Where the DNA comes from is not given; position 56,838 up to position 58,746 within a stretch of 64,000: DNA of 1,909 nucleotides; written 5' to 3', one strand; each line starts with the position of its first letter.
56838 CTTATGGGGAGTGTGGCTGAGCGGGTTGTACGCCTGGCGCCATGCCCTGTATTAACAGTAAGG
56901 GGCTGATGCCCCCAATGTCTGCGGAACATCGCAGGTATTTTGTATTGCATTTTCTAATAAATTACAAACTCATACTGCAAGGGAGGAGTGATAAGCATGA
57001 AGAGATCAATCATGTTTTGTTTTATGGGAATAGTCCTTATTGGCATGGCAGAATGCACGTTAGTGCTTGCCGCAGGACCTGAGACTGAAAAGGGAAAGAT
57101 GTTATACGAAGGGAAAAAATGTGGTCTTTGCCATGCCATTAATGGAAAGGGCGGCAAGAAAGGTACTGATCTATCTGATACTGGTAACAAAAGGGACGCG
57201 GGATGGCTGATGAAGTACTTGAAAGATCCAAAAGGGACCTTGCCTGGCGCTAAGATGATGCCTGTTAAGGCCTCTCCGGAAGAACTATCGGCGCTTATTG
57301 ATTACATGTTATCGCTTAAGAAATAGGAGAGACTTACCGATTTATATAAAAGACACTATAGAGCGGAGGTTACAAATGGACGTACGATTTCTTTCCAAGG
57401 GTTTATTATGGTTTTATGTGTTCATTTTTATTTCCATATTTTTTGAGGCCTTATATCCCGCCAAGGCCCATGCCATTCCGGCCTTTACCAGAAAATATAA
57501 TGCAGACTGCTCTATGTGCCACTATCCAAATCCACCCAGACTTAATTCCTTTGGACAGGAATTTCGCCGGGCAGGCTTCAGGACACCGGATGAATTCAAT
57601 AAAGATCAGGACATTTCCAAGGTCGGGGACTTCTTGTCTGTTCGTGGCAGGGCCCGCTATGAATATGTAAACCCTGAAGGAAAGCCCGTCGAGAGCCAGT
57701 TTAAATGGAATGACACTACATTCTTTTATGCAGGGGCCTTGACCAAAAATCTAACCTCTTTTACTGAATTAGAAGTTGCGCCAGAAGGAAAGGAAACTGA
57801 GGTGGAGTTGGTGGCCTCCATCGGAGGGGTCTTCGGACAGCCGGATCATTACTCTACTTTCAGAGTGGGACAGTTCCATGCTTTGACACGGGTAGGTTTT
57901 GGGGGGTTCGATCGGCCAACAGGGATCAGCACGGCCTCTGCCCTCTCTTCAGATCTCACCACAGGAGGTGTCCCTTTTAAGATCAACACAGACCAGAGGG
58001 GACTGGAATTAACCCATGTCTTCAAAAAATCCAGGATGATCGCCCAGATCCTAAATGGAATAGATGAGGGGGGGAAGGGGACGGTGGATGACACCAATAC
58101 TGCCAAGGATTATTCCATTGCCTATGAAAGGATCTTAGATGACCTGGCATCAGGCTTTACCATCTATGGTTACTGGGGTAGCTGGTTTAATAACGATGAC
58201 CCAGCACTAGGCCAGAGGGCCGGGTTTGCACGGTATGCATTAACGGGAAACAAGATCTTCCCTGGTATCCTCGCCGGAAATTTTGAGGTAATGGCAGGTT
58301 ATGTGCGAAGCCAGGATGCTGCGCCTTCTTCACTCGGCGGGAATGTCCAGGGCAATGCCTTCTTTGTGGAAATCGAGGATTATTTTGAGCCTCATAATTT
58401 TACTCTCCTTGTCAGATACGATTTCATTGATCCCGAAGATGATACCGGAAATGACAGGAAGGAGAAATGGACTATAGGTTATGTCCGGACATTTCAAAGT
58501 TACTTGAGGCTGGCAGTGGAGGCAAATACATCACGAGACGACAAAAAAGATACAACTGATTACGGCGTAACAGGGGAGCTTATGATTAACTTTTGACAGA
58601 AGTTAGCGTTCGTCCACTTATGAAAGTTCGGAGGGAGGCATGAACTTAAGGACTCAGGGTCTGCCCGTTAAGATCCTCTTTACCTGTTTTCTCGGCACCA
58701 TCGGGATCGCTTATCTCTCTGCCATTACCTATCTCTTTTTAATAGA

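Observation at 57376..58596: Cyc2-like fused cytochrome-porin (candidate outer-membrane Fe(II) oxidase)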

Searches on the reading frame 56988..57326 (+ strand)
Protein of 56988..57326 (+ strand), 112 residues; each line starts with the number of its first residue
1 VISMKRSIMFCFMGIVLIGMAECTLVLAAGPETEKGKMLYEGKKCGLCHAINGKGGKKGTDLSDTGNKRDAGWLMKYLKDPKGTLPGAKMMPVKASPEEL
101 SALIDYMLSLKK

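Call 3: search_protein_families(library=pfam, proteins=[window:56988-57326:+], max_evalue=0.1)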
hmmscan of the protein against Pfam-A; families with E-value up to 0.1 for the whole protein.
window:56988-57326:+ (112 aa): 3 families
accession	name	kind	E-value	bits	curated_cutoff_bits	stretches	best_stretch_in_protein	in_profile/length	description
PF00034.26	Cytochrom_C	-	8.7e-10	40.2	21.3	1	34-111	2-90/90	Cytochrome c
PF13442.11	Cytochrome_CBB3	-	1.6e-06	28.7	27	1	32-107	2-68/68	Cytochrome C oxidase, cbb3-type, subunit III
PF02433.20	FixO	-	0.0038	17.2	29.6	1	57-90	101-134/219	Cytochrome C oxidase, mono-heme subunit/FixO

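Call 4: search_protein_families(library=ncbifam, proteins=[window:56988-57326:+], max_evalue=0.1)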
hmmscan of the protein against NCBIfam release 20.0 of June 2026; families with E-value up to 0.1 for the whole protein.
window:56988-57326:+ (112 aa): 10 families
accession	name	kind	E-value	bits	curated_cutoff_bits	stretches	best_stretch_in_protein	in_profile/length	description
TIGR02603.1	CxxCH_TIGR02603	domain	2.3e-07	30.9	68.15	1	32-85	2-54/134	putative heme-binding domain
NF040971.1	cytc_ExtS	equivalog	9e-07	28.4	100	2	24-71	69-116/262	selenite/tellurite reduction operon c-type cytochrome lipoprotein ExtS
NF043008.1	Cyt550_Brdyrhiz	equivalog_domain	0.00016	21.8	240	1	72-94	85-107/131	cytochrome c-550 CycA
TIGR04485.1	thiosulf_SoxX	equivalog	0.00054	20.6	61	1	44-109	4-77/78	sulfur oxidation c-type cytochrome SoxX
NF011054.0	PRK14486.1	equivalog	0.0018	17.9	447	1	57-91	102-136/294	putative bifunctional cbb3-type cytochrome c oxidase subunit II/cytochrome c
NF045774.1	cytochro_C551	exception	0.0033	17.3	118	1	32-89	38-93/110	cytochrome c551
NF045773.1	cytochro_C550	exception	0.0055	16.6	125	1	35-106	51-115/118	cytochrome c550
NF050122.1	bc1_QcrC_actin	exception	0.012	14.9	200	1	32-66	40-73/253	cytochrome bc1 complex diheme cytochrome c subunit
NF011055.0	PRK14487.1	subfamily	0.018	14.5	218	1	58-90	108-140/212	cbb3-type cytochrome c oxidase subunit II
TIGR00781.1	ccoO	equivalog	0.076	12.7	200.65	1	57-91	101-135/232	cytochrome-c oxidase, cbb3-type subunit II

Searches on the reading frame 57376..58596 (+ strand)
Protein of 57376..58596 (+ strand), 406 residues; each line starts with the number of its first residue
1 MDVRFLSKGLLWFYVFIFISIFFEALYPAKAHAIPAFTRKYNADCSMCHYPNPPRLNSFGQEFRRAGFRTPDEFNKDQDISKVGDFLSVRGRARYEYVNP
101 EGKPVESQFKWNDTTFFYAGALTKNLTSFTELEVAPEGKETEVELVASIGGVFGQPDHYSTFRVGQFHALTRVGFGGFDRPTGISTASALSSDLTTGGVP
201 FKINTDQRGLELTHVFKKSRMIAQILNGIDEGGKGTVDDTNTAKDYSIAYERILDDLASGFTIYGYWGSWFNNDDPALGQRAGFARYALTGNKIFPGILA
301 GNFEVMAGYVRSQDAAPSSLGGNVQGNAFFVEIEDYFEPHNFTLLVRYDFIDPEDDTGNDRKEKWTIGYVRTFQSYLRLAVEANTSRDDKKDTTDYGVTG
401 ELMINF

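Call 3: search_protein_families(library=pfam, proteins=[window:57376-58596:+], max_evalue=0.1)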
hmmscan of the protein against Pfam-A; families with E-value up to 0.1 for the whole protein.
window:57376-58596:+ (406 aa): 0 families

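Call 4: search_protein_families(library=ncbifam, proteins=[window:57376-58596:+], max_evalue=0.1)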
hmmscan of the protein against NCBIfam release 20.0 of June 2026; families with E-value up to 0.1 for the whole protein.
window:57376-58596:+ (406 aa): 0 families

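Call 5: find_homologous_proteins(query=window:57376-58596:+, max_evalue=0.001)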
Query window:57376-58596:+ (406 aa): 201 proteins with E <= 0.001 among 3288 candidates; the best 120 are listed.
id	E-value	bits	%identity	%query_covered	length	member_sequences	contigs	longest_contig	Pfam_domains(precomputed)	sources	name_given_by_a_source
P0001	1.7e-214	731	78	100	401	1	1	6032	-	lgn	-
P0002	2.6e-212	724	76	100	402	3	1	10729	-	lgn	-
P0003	7.8e-209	712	75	100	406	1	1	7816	-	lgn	-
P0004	7.6e-204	696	72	100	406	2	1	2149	-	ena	-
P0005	3.4e-201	687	74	100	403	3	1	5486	-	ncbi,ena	-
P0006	6.6e-182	623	67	100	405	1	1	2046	-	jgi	jgi:hypothetical protein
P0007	5.1e-180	617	66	100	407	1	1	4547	-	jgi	jgi:hypothetical protein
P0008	2.2e-177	609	66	100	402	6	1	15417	-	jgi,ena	-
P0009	3.2e-152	526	61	91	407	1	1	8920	-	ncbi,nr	ncbi:MAG: hypothetical protein HY760_03425 [Nitrospirae bacterium]|nr:hypothetical protein [Nitrospi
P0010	3.5e-144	499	53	100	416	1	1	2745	-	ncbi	-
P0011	6.2e-133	462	53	99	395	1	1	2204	-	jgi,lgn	jgi:hypothetical protein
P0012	7.8e-128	445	54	94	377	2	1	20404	-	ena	-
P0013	2.1e-124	434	51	91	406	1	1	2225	-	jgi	jgi:hypothetical protein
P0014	6.6e-124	432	51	98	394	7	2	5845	-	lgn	-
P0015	4.0e-123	430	50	98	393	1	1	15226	-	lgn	-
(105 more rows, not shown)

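Call 6: search_solved_structures(query=window:57376-58596:+, max_evalue=10)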
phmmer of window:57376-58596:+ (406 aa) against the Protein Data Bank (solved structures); distinct sequences matched with E-value up to 10: 6.
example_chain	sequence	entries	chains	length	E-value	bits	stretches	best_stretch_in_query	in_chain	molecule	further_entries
5umb_A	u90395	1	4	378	1.2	11.5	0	90-173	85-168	Chaperone DnaK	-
3h34_A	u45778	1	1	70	1.4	11.3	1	26-65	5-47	Cytochrome c7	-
3sel_X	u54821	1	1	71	1.7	11.1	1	39-76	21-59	CYTOCHROME C7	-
4hbf_A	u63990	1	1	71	2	10.8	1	26-65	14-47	PpcA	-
2n91_A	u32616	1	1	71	2.5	10.5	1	30-65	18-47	Cytochrome C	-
3sj4_X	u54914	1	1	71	3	10.2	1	39-65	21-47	CYTOCHROME C7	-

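Call 14: find_related_loci(query=A1, collection=genome_contigs, flank=8000)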
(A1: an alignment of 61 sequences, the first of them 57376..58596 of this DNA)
Query A1 (406 aa) in genome_contigs; peptide patterns used: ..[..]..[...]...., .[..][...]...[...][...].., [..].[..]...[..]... (x = any residue, [..] = any of these).
351 stretches matched a pattern; 301 encode a relative of the query (tblastn E <= 1e-3); the best 80 are kept; 80 distinct loci.
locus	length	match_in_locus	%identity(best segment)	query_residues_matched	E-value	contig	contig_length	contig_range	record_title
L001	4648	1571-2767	76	1-406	0e+0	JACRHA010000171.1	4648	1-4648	MAG: Nitrospirae bacterium isolate NC_groundwater_1765_Pr3_B-0.1um_46_13 SR-2_scaffold_141_3746168, whole genome shotgun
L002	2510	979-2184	66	1-406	0e+0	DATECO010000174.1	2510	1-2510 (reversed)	MAG TPA_asm: Nitrospiria bacterium isolate SMAG_U8274 k141_3273491, whole genome shotgun sequence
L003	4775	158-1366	50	1-406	4e-131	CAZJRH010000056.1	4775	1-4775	MAG TPA_asm: uncultured Nitrospirota bacterium isolate binchicken_co165_31 genome assembly, contig: k141_1637011, whole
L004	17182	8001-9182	51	5-406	2e-128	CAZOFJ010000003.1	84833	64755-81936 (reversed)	MAG TPA_asm: uncultured Nitrospirota bacterium isolate SRP287051_co2_246 genome assembly, contig: NODE_612_length_84833_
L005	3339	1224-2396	51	11-406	1e-127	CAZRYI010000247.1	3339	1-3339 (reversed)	MAG TPA_asm: uncultured Nitrospirota bacterium isolate SRP128015_co1_49 genome assembly, contig: NODE_55468_length_3339_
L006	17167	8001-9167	50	14-406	3e-122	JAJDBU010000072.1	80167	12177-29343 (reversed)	MAG: Nitrospirota bacterium isolate OFTM244 OFTM244_71, whole genome shotgun sequence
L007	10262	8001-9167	49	26-406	5e-119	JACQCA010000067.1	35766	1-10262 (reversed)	MAG: Nitrospirae bacterium isolate NC_groundwater_956_Pr1_S-0.2um_57_83 Montesol18-Sp2_coassembly_scaffold_773509, whole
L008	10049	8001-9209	48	10-406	8e-118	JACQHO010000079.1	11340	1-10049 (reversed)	MAG: Nitrospirae bacterium isolate NC_groundwater_1101_Ag_S2p5_58_88 S_2p5_S6_coassembly_k141_1473837, whole genome shot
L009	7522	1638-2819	46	6-406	4e-117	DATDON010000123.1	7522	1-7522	MAG TPA_asm: Candidatus Manganitrophaceae bacterium isolate SMAG_U7895 k141_3225906, whole genome shotgun sequence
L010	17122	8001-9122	50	27-406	3e-115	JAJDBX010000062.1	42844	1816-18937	MAG: Nitrospirota bacterium isolate OFTM336 OFTM336_61, whole genome shotgun sequence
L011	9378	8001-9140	47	30-406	3e-112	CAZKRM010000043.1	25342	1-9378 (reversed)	MAG TPA_asm: uncultured Nitrospiraceae bacterium isolate SRP090828_co1_132 genome assembly, contig: NODE_299_length_2534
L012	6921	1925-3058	48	28-406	8e-111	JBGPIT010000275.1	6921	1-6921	MAG: Candidatus Binatia bacterium isolate OBJ_0618_7090110_327 k141_1968817_length_6921_cov_38.4599, whole genome shotgu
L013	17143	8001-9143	48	30-406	3e-110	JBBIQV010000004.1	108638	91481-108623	MAG: Nitrospiraceae bacterium isolate PGF172224_bin_334 NODE_76_length_108638_cov_8.363777, whole genome shotgun sequenc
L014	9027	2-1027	50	56-406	4e-109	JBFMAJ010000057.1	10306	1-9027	MAG: Nitrospirota bacterium isolate MAG135 MAG135_57, whole genome shotgun sequence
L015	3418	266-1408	48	30-406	1e-110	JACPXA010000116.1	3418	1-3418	MAG: Elusimicrobia bacterium isolate NC_groundwater_825_Pr1_B-0.1um_59_9 Montesol18_Bp1_scaffold_793103, whole genome sh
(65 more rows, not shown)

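Call 21: predict_structure(alignment_id=A1)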
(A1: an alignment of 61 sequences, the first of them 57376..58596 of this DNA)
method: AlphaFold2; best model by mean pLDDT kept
length: 406 residues; sequences in the alignment: 61
mean_pLDDT: 91.1   pTM: 0.85
mean pLDDT of the five models: 91.1, 89.5, 88.8, 88.6, 88.1
residues with pLDDT >= 90: 281; 70-90: 106; 50-70: 16; < 50: 3
segments of 3 or more residues with pLDDT < 50: none
pLDDT, mean of each block of 10 residues (from residue 1): 79 89 62 67 84 89 93 92 89 97 97 95 94 91 95 97 94 87 95 92 93 97 94 79 90 94 96 85 96 93 96 93 95 94 97 91 98 89 98 98 91
secondary structure, 60 per line:
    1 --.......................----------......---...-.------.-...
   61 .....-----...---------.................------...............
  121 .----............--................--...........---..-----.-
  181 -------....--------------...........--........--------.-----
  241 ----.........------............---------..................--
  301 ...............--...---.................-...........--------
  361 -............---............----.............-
elements in order: H3-25 H36-41 H58-65 H83-86 E87-99 E106-121 E126-137 E140-155 E158-168 H188-191 E206-216 E219-226 E245-253 E260-271 E281-298 E301-315 E324-337 E342-352 E362-373 E377-388 E393-405

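Call 24: fold_search(model_id=the predicted structure, library=pdb)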
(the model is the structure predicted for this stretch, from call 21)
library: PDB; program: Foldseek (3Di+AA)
matches with E <= 10: 921; with E <= 0.001: 200
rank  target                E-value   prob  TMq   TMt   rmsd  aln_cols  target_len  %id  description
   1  6ehe                  2.0e-09  1.00  0.52  0.67   5.9       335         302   11  OmpTdeltaL8 (loop L8 deletion mutant of OmpT), an outer membrane protein of Vibrio cholerae (released 2018-04-25)
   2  8jto                  2.1e-09  1.00  0.51  0.58   6.6       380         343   11  Outer membrane porin of Burkholderia pseudomallei (BpsOmp38) in complex with ceftazidime (released 2024-06-26)
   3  2fgq                  2.2e-09  1.00  0.58  0.70   5.0       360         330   12  High resolution X-ray structure of Omp32 in complex with malate (released 2006-01-31)
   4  3wi5                  2.3e-09  1.00  0.53  0.67   5.9       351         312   11  Crystal structure of the Loop 7 mutant PorB from Neisseria meningitidis serogroup B (released 2014-01-01)
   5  6ehd                  2.7e-09  1.00  0.55  0.67   6.2       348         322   11  OmpT (in-vitro folded), an outer membrane protein of Vibrio cholerae (released 2018-04-25)
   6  6ehf                  2.7e-09  1.00  0.54  0.67   5.6       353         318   10  OmpT (in-vitro folded), an outer membrane protein Vibrio cholerae (trimer form) (released 2018-04-25)
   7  2qtk_B                5.4e-09  1.00  0.39  0.42  13.5       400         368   10  Crystal Structure of the outer membrane protein opdK from Pseudomonas aeruginosa (released 2008-06-24)
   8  2o4v_A                5.7e-09  1.00  0.57  0.56   6.9       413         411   11  An arginine ladder in OprP mediates phosphate specific transfer across the outer membrane (released 2006-12-26)
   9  3a2s_X                7.0e-09  1.00  0.55  0.64   6.2       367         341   12  Crystal Structure of outer membrane protein PorB from Neisseria meningitidis in complex with sucrose (released 2010-04-07)
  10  5mdo_A                7.4e-09  1.00  0.58  0.68   5.5       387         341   12  Crystal structure of in vitro folded Chitoporin VhChip from Vibrio harveyi (crystal form I) (released 2017-12-20)
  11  4rjw                  9.6e-09  1.00  0.55  0.53   7.2       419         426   11  Crystal structure of Pseudomonas aeruginosa OprO (released 2015-10-21)
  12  5oyk                  1.3e-08  1.00  0.54  0.66   5.9       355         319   11  Outer-membrane expressed OmpT of Vibrio cholerae (released 2018-04-25)
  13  4rjx                  1.7e-08  1.00  0.56  0.54   6.9       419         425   11  Crystal structure of the OprO mutant protein F62Y/D114Y (released 2015-10-21)
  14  1e54_A                1.7e-08  1.00  0.55  0.66   5.6       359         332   10  Anion-selective porin from Comamonas acidovorans (released 2001-07-12)
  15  4fso_A                2.1e-08  1.00  0.40  0.45   8.1       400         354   13  Crystal Structure of Pseudomonas aeruginosa OccK10 (OpdN) (released 2013-07-24)
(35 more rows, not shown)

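Call 41: search_protein_representatives(alignment_id=A1)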
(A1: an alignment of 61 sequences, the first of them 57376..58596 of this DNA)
Query: 61 sequences, 402 profile positions. Proteins with E-value up to 0.001 (for the whole library): 3205; up to 1e-10: 951; up to 1e-30: 123. The best 150 are listed.
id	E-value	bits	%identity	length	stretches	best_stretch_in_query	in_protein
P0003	2.8e-176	602.6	-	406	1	7-402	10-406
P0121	2.5e-157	540.2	-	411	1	6-402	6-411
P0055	2.5e-152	523.7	-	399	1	8-402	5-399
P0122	7.8e-150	515.5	-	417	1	10-402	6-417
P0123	6.0e-138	476.3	-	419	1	8-402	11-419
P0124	2.2e-132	458.0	-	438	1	8-386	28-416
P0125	3.0e-132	457.5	-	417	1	11-402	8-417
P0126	3.5e-115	401.4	-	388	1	12-402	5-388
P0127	2.9e-113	395.0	-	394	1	10-402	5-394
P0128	6.7e-113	393.8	-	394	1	11-402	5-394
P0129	2.3e-110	385.5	-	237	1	11-241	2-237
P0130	4.8e-107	374.6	-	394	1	10-385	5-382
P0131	5.3e-105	367.8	-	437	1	12-402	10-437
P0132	1.4e-91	323.6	-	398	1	21-402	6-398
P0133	3.6e-90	319.0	-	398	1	13-387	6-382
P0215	5.6e-35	137.2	-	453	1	9-390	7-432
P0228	3.1e-33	131.5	-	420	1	7-390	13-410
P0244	1.3e-30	122.8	-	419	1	9-389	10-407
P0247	3.6e-30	121.4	-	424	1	10-394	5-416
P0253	7.3e-30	120.4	-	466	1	12-385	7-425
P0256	1.7e-29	119.2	-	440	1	3-395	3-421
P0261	1.5e-28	116.0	-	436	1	9-390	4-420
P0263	2.4e-28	115.4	-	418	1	5-394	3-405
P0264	4.4e-28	114.5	-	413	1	10-398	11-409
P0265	8.1e-28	113.6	-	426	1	15-385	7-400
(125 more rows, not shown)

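Call 42: list_cluster_members(proteins=[P0256, P0261, P0263, P0264, P0265, P0253, P0247, P0244, P0228, P0215])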
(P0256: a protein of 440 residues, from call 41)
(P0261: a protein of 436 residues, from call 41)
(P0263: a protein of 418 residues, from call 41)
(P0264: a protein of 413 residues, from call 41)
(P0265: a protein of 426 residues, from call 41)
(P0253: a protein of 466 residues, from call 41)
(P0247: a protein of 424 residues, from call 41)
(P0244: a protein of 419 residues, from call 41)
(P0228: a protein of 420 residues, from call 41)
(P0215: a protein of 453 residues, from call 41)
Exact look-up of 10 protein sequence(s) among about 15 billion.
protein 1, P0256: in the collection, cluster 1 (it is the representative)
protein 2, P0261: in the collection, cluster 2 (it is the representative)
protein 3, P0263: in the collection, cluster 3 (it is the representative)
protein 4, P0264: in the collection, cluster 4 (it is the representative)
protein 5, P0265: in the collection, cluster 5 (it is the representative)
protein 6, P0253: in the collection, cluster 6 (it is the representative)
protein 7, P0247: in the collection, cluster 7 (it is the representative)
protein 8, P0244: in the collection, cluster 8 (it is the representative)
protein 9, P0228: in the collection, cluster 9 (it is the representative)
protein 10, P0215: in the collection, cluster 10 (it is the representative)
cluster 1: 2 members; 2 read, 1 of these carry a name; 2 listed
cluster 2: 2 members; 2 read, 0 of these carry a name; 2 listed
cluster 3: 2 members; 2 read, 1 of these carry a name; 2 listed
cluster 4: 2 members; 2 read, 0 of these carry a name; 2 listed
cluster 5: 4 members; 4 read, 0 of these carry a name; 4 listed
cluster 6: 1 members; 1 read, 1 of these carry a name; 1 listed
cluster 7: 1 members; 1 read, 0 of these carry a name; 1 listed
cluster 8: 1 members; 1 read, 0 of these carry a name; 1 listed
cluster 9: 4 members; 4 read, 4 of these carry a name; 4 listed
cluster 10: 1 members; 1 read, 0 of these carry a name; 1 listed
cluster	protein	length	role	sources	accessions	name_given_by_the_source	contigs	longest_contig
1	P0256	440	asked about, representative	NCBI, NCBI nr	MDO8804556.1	MAG: hypothetical protein Q7R35_08990 [Elusimicrobiota bacterium] | hypothetical protein [Elusimicrobiota bacterium]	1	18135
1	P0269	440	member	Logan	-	-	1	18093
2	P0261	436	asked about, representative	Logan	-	-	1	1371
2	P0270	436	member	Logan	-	-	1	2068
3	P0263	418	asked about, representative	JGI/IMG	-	-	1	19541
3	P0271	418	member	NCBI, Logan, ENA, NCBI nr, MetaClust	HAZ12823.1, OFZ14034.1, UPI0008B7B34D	MAG: hypothetical protein A2X86_04035 [Bdellovibrionales bacterium GWA2_49_15] | status=active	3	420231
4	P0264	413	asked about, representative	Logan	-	-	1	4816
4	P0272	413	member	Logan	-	-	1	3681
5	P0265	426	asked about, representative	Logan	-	-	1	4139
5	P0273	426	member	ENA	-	-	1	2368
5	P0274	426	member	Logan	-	-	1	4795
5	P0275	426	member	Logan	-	-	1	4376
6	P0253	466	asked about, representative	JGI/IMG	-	hypothetical protein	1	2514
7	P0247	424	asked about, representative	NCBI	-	-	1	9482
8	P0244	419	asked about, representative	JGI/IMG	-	-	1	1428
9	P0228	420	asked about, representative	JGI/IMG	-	cytochrome c551/c552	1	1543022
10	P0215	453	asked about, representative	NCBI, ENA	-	-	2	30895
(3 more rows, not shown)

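Call 82: find_encoding_contigs(protein=P0002, flank=10000, max_places=2)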
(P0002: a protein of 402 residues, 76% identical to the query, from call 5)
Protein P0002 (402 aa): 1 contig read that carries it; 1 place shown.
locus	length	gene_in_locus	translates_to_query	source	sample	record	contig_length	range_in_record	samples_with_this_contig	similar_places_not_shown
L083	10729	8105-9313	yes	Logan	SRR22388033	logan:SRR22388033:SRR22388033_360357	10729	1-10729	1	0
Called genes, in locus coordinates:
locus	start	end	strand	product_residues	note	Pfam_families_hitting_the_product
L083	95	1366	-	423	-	PF20539:DUF6754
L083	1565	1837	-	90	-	-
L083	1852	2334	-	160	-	PF13428:TPR_14 (faint), PF13525:YfiO (faint), PF00515:TPR_1 (faint), PF07719:TPR_2 (weak), PF13174:TPR_6 (faint), PF13432:TPR_16 (weak), PF13414:TPR_11 (weak)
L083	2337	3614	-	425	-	PF00990:GGDEF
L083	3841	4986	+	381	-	PF02771:Acyl-CoA_dh_N, PF02770:Acyl-CoA_dh_M, PF00441:Acyl-CoA_dh_1, PF08028:Acyl-CoA_dh_2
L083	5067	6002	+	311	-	PF03308:MeaB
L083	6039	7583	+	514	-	PF01039:Carboxyl_trans, PF03255:ACCA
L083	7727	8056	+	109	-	PF13442:Cytochrome_CBB3, PF00034:Cytochrom_C, PF02433:FixO (weak)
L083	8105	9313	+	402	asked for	-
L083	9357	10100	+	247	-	PF27139:Aq_1264_TM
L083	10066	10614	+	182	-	PF00582:Usp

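Call 83: find_encoding_contigs(protein=P0001, flank=10000, max_places=2)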
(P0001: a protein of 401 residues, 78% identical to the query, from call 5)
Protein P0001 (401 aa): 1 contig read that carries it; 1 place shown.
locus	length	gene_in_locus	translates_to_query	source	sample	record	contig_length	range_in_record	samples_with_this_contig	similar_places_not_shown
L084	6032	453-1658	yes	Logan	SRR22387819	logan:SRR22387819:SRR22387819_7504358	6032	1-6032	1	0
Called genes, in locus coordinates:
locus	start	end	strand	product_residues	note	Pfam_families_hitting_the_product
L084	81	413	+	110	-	PF02433:FixO (faint), PF00034:Cytochrom_C, PF13442:Cytochrome_CBB3 (weak)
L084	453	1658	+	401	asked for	-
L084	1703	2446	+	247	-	PF27139:Aq_1264_TM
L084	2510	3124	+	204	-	PF13801:Metal_resist (weak), PF07813:LTXXQ (weak)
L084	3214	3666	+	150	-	PF00582:Usp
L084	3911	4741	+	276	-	-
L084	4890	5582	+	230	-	-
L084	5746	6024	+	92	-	PF05015:HigB-like_toxin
